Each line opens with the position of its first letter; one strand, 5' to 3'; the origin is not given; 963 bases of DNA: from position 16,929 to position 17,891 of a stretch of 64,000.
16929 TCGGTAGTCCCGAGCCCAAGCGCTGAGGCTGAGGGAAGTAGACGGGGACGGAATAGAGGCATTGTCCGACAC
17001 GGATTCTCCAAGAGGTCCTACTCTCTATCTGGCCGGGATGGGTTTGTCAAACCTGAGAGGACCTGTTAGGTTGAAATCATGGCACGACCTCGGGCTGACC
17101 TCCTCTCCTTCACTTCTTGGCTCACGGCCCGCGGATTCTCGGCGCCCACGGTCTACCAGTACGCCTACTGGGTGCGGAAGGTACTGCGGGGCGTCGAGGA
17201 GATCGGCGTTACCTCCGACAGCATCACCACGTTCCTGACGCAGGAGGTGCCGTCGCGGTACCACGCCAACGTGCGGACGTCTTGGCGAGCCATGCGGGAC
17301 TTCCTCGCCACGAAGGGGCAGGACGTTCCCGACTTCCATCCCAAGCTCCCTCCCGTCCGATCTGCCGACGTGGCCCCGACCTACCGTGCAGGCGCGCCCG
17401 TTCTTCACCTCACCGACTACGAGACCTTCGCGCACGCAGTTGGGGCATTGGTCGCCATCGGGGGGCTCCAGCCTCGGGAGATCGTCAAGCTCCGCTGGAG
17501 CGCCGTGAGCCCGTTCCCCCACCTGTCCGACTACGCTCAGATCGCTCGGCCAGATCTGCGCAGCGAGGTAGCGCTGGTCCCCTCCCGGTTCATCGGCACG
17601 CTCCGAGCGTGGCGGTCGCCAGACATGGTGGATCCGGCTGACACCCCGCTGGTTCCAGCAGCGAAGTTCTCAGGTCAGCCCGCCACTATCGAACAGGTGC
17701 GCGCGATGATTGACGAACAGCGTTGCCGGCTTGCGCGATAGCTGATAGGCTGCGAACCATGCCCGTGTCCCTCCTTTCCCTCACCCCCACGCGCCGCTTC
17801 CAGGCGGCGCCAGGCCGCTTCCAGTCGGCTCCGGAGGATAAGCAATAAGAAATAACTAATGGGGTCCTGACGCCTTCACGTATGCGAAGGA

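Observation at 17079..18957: Two paralogous tyrosine-recombinase-like proteins lacking catalytic domains, flanking an AT-rich tandem-repeat region (attP, ori or regulatory hub?)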

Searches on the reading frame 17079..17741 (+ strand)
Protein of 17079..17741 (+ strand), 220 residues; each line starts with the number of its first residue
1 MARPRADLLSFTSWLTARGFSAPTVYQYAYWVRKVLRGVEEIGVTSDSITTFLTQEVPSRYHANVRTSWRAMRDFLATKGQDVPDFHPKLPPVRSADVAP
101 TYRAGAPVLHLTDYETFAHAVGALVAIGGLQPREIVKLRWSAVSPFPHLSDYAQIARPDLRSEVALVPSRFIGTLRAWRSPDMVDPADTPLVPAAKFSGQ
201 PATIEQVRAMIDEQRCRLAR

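Call 6: search_protein_families(library=pfam, proteins=[window:17079-17741:+], max_evalue=10)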
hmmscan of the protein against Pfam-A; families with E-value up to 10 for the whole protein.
window:17079-17741:+ (220 aa): 2 families
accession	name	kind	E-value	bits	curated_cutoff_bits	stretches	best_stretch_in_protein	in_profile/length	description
PF21268.3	Helic-prim_T7_N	-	0.15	12.8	27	1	15-36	6-27/59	Bacteriophage T7 DNA helicase/primase, N-terminal a+b fold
PF05840.19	Phage_GPA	-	0.21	11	31.4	1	35-76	169-220/321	Bacteriophage replication gene A protein (GPA)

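Call 13: search_protein_families(library=phrogs, proteins=[window:17079-17741:+], max_evalue=0.01)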
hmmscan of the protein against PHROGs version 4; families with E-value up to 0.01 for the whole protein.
window:17079-17741:+ (220 aa): 0 families

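Call 14: search_solved_structures(query=window:17079-17738:+, max_evalue=10)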
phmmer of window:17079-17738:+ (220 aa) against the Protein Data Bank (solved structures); distinct sequences matched with E-value up to 10: 6.
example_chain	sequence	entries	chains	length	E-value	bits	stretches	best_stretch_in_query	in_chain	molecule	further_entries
5ehf_A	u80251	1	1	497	0.24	14.6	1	25-105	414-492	Laccase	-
5e9n_A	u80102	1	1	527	0.41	13.8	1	31-104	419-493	Laccase 2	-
5mhw_A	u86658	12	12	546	0.43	13.7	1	31-104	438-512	Laccase 2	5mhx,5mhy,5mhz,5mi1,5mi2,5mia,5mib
5mej_A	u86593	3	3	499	0.57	13.3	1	31-103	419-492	Laccase 2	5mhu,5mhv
5mew_A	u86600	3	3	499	0.57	13.3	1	31-103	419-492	Laccase 2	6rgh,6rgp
6rhh_A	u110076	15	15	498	0.58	13.3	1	31-103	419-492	Laccase 2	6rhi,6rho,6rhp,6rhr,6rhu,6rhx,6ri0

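Call 16: find_homologous_proteins(query=window:17079-17738:+, max_evalue=0.001)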
Query window:17079-17738:+ (220 aa): 3 proteins with E <= 0.001 among 775 candidates.
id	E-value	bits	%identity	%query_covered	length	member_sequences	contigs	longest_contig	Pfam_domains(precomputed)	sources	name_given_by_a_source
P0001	1.8e-141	487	100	100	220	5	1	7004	-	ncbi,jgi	jgi:hypothetical protein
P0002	8.7e-128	443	88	100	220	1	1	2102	-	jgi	-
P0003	6.6e-109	381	76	100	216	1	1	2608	-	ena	-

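Call 19: find_encoding_contigs(protein=P0003, flank=10000, max_places=4)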
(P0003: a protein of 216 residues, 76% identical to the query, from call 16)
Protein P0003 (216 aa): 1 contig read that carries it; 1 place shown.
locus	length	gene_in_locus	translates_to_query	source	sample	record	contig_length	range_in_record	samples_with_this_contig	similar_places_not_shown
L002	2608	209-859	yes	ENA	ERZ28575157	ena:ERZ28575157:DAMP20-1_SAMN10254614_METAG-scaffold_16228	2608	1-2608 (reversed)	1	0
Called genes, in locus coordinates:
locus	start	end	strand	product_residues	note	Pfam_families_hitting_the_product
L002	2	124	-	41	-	?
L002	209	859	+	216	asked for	-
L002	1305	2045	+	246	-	-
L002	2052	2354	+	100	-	-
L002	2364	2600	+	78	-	-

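Call 20: find_encoding_contigs(protein=P0002, flank=10000, max_places=4)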
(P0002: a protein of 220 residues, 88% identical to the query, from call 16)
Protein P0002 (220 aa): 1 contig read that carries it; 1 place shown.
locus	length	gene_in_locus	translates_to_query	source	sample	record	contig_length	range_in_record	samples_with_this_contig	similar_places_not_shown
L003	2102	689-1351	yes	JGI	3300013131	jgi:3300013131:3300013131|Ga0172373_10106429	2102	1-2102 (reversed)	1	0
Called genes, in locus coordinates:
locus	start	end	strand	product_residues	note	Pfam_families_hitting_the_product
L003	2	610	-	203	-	?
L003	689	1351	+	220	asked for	-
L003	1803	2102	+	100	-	?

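Call 21: find_encoding_contigs(protein=P0001, flank=10000, max_places=4)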
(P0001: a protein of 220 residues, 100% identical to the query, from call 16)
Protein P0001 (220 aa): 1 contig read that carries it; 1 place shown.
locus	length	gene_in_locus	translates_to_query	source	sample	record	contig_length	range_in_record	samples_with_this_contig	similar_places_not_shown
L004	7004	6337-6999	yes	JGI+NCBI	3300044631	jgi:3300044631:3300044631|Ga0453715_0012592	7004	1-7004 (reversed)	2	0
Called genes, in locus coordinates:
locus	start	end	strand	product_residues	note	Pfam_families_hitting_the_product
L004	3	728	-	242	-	?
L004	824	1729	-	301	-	PF26096:DUF8033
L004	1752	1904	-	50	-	-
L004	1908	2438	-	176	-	-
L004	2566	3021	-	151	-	-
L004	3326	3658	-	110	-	-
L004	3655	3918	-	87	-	-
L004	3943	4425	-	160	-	-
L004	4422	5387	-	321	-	PF01555:N6_N4_Mtase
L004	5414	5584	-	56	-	-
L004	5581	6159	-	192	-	-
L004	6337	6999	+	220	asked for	-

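Call 30: predict_structure(alignment_id=A2)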
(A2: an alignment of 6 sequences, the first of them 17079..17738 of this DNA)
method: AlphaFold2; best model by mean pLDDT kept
length: 220 residues; sequences in the alignment: 6
mean_pLDDT: 59.6   pTM: 0.42
mean pLDDT of the five models: 59.6, 56.1, 55.5, 54.4, 52.5
residues with pLDDT >= 90: 1; 70-90: 77; 50-70: 63; < 50: 79
segments of 3 or more residues with pLDDT < 50: 89-110, 126-129, 141-150, 183-220
pLDDT, mean of each block of 10 residues (from residue 1): 71 83 78 86 82 80 80 86 65 38 39 55 51 53 46 56 55 55 43 31 41 38
secondary structure, 60 per line:
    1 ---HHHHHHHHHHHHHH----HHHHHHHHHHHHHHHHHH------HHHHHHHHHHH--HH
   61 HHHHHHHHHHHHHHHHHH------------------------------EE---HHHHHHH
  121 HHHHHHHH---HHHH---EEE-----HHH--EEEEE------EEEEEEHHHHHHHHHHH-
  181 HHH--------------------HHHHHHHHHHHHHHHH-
elements in order: H4-17 H22-39 H46-56 H59-78 H114-128 H132-135 E139-141 E152-156 E163-168 H169-179 H204-219

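Call 33: fold_search(model_id=the predicted structure, library=pdb)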
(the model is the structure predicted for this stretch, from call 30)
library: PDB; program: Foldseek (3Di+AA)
matches with E <= 10: 63; with E <= 0.001: 0
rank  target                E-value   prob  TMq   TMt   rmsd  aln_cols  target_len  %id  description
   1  5hxy_B                1.8e-02  0.85  0.30  0.25  18.3       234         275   17  Crystal structure of XerA recombinase (released 2017-02-01)
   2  5hxy_A                4.9e-02  0.66  0.30  0.24  18.7       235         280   16  Crystal structure of XerA recombinase (released 2017-02-01)
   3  5hxy_D                5.5e-02  0.72  0.29  0.24  18.6       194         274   15  Crystal structure of XerA recombinase (released 2017-02-01)
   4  2a3v_B                9.5e-02  0.69  0.31  0.23  12.9       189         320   14  Structural basis for broad DNA-specificity in integron recombination (released 2006-05-02)
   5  2a3v_A                1.1e-01  0.54  0.29  0.21  13.0       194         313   13  Structural basis for broad DNA-specificity in integron recombination (released 2006-05-02)
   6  5vfz                  2.3e-01  0.75  0.32  0.25  16.4       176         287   15  Integrase from mycobacterium phage Brujita (released 2018-04-18)
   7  2a3v_C                2.3e-01  0.41  0.29  0.21  13.0       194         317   13  Structural basis for broad DNA-specificity in integron recombination (released 2006-05-02)
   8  4roe_A                3.1e-01  0.08  0.16  0.13  16.8       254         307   11  Human TFIIB-related factor 2 (Brf2) and TBP bound to RPPH1 promoter (released 2015-12-30)
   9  1a0p                  3.5e-01  0.35  0.31  0.26  16.0       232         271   17  SITE-SPECIFIC RECOMBINASE, XERD (released 1998-03-18)
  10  1drg_A                7.1e-01  0.18  0.26  0.20  13.5       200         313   13  CRYSTAL STRUCTURE OF TRIMERIC CRE RECOMBINASE-LOX COMPLEX (released 2001-10-19)
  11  4roc_A                1.4e+00  0.05  0.18  0.14  15.7       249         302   12  Human TFIIB-related factor 2 (Brf2) and TBP bound to U6#2 promoter (released 2015-12-30)
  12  4rod_A                1.9e+00  0.04  0.17  0.13  15.5       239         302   11  Human TFIIB-related factor 2 (Brf2) and TBP bound to TRNAU1 promoter (released 2015-12-30)
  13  2hc5_MODEL_1_A        2.2e+00  0.15  0.17  0.30  10.5        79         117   16  Solution NMR Structure of Protein yvyC from Bacillus subtilis. Northeast Structural Genomics Consortium Target (released 2006-08-15)
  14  7fbd_B                2.4e+00  0.14  0.14  0.07  12.5        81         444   15  De novo design protein D53 with MBP tag (released 2021-12-22)
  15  5n9g_F                2.4e+00  0.04  0.18  0.15  15.5       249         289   12  TFIIIB -TBP/Brf2/DNA and SANT domain of Bdp1- (released 2017-06-14)
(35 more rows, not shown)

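Call 34: search_protein_representatives(alignment_id=A2)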
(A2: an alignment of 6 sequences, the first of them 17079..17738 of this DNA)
Query: 6 sequences, 246 profile positions. Proteins with E-value up to 0.001 (for the whole library): 100; up to 1e-10: 9; up to 1e-30: 2. The best 100 are listed.
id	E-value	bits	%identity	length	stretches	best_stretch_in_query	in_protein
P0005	1.3e-121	421.2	-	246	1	1-246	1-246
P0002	1.5e-87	309.7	-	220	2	1-195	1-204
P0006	3.6e-29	118.4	-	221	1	3-204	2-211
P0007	5.5e-14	68.7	-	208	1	5-200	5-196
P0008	1.6e-13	67.1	-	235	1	6-187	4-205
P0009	2.4e-11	60.0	-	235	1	3-192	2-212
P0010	4.5e-11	59.1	-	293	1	5-207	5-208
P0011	7.5e-11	58.4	-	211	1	4-195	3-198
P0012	8.5e-11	58.2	-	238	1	6-135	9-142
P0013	2.1e-10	56.9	-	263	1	8-224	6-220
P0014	4.1e-10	56.0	-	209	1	7-134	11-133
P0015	4.9e-10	55.7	-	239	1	4-190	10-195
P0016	7.9e-10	55.1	-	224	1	9-199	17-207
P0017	5.0e-09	52.4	-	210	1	9-143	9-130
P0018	5.5e-09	52.3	-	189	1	7-129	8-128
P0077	8.6e-05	38.6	-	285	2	1-76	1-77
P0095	5.1e-04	36.0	-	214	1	9-86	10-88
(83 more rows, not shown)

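Call 36: search_protein_families(library=pfam, alignment_id=A3, max_evalue=0.01)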
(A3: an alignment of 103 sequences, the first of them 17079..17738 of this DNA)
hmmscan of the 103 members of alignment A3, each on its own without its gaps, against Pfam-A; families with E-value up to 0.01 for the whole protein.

A. member 1, window:17079-17738:+ (220 aa): 0 families

B. families by the number of members that match (of 103 scanned): 3 families
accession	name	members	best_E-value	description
PF02899.23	Phage_int_SAM_1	11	2.7e-05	Phage integrase, N-terminal SAM-like domain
PF13495.12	Phage_int_SAM_4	8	1.8e-05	Phage integrase, N-terminal SAM-like domain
PF13102.12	Phage_int_SAM_5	5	4.9e-05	Phage integrase SAM-like domain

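Call 37: search_solved_structures(query=A3, max_evalue=1, show_alignments=3)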
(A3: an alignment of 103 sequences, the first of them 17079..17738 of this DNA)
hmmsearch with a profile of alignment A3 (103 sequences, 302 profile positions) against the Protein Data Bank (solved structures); distinct sequences matched with E-value up to 1: 26.
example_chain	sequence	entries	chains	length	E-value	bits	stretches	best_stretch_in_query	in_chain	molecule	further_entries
4a8e_A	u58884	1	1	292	8.8e-09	38.4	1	83-291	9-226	PROBABLE TYROSINE RECOMBINASE XERC-LIKE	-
1z19_A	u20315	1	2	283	2.4e-05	27.1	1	85-210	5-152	Integrase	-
1z1b_A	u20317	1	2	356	2.5e-05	27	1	85-210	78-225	Integrase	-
1p7d_A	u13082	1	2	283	2.6e-05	27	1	85-210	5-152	Integrase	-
5j0n_E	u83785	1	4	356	2.8e-05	26.9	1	85-210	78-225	Integrase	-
1z1g_A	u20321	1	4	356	2.8e-05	26.9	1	85-210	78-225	Integrase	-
2oxo_A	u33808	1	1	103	0.0014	21.3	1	85-137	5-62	Integrase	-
5hxy_A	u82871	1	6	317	0.0068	19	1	78-244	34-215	Tyrosine recombinase XerA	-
1a0p_A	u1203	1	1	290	0.02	17.5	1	92-235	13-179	SITE-SPECIFIC RECOMBINASE XERD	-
6xp5_N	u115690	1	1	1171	0.035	16.7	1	119-152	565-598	Mediator of RNA polymerase II transcription subunit 14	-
7jmn_N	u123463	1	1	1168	0.036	16.7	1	119-152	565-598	Mediator of RNA polymerase II transcription subunit 14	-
5vfz_A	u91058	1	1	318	0.053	16.1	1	89-234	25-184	Gp33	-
7rhz_B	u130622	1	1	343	0.24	14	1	54-134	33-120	Recombinase cre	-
5v3z_A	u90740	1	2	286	0.55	12.8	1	134-196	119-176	Polyketide synthase Pks13 (Termination polyketide synthase)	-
8tqv_A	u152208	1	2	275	0.7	12.4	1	134-195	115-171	Polyketide synthase Pks13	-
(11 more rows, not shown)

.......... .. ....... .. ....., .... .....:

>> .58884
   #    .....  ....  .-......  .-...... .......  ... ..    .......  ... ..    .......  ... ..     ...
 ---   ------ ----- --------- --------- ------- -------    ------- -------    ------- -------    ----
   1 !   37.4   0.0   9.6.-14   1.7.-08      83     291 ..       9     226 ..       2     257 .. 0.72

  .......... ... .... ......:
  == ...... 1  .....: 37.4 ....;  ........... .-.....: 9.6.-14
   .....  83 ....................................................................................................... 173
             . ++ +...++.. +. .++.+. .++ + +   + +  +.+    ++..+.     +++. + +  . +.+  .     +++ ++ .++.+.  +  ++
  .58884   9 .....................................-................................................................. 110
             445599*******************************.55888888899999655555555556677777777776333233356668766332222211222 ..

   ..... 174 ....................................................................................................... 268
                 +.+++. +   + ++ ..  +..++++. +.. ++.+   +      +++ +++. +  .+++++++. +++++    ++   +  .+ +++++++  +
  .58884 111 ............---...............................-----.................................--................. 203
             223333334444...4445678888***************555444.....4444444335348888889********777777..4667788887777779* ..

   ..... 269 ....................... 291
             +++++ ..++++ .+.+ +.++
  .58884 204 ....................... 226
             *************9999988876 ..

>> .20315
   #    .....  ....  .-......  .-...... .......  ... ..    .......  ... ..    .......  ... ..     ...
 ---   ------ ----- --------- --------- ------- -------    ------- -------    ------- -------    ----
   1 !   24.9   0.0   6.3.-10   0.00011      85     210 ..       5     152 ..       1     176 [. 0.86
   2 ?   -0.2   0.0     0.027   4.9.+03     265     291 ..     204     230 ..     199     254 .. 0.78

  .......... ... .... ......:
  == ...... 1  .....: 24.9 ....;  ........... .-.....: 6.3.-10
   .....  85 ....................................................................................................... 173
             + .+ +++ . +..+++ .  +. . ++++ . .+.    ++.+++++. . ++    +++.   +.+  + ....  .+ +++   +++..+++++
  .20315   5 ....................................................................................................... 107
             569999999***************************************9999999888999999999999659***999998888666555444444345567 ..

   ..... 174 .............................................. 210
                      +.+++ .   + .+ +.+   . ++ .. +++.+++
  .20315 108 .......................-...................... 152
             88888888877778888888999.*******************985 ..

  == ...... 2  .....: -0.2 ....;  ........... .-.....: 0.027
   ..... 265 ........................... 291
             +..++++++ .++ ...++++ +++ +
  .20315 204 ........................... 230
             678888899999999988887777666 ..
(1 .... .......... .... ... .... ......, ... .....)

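Call 40: find_homologous_proteins(query=A3, max_evalue=0.00001)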
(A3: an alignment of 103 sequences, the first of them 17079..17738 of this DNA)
Query A3 (103 sequences) (220 aa, profile of the alignment): 5 proteins with E <= 0.00001 among 8000 candidates.
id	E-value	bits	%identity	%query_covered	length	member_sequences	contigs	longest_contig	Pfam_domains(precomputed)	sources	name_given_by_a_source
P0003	1.6e-50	190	76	100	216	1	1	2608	-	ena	-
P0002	4.6e-50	189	88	100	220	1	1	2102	-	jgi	-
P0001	1.8e-47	180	100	100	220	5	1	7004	-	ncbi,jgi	jgi:hypothetical protein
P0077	2.9e-43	166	26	31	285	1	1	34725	PF13495.13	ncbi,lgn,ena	-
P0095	1.9e-30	124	23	55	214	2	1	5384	-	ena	-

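Call 41: find_encoding_contigs(protein=P0006, flank=6000, max_places=3)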
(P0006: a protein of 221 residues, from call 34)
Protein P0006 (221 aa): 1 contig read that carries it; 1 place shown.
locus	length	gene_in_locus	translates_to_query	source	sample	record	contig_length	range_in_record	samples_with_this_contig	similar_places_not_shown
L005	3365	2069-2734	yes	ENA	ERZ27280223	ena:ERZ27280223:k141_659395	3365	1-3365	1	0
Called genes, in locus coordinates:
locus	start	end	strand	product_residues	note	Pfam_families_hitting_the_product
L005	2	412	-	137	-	?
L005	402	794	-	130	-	-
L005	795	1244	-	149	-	-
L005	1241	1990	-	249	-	-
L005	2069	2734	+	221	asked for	-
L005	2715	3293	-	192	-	-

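Call 42: find_encoding_contigs(protein=P0077, flank=6000, max_places=3)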
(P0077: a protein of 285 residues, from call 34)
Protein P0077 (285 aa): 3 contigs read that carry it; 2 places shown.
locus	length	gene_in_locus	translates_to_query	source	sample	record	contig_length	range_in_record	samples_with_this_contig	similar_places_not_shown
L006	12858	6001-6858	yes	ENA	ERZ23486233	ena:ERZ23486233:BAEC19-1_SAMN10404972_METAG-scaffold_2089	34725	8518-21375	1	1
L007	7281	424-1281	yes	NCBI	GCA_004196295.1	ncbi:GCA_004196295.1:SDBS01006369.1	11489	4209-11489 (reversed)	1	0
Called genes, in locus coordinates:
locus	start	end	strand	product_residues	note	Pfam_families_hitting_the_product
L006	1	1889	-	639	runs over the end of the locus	-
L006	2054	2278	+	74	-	-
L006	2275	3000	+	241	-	-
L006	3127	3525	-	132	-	-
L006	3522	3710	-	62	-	-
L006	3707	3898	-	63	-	-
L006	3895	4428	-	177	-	-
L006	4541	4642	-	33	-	-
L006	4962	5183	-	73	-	-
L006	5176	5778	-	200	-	-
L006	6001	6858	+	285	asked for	PF13495:Phage_int_SAM_4 (faint)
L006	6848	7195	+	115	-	-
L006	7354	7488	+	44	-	-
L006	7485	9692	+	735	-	-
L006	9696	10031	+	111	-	-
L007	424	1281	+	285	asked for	PF13495:Phage_int_SAM_4 (faint)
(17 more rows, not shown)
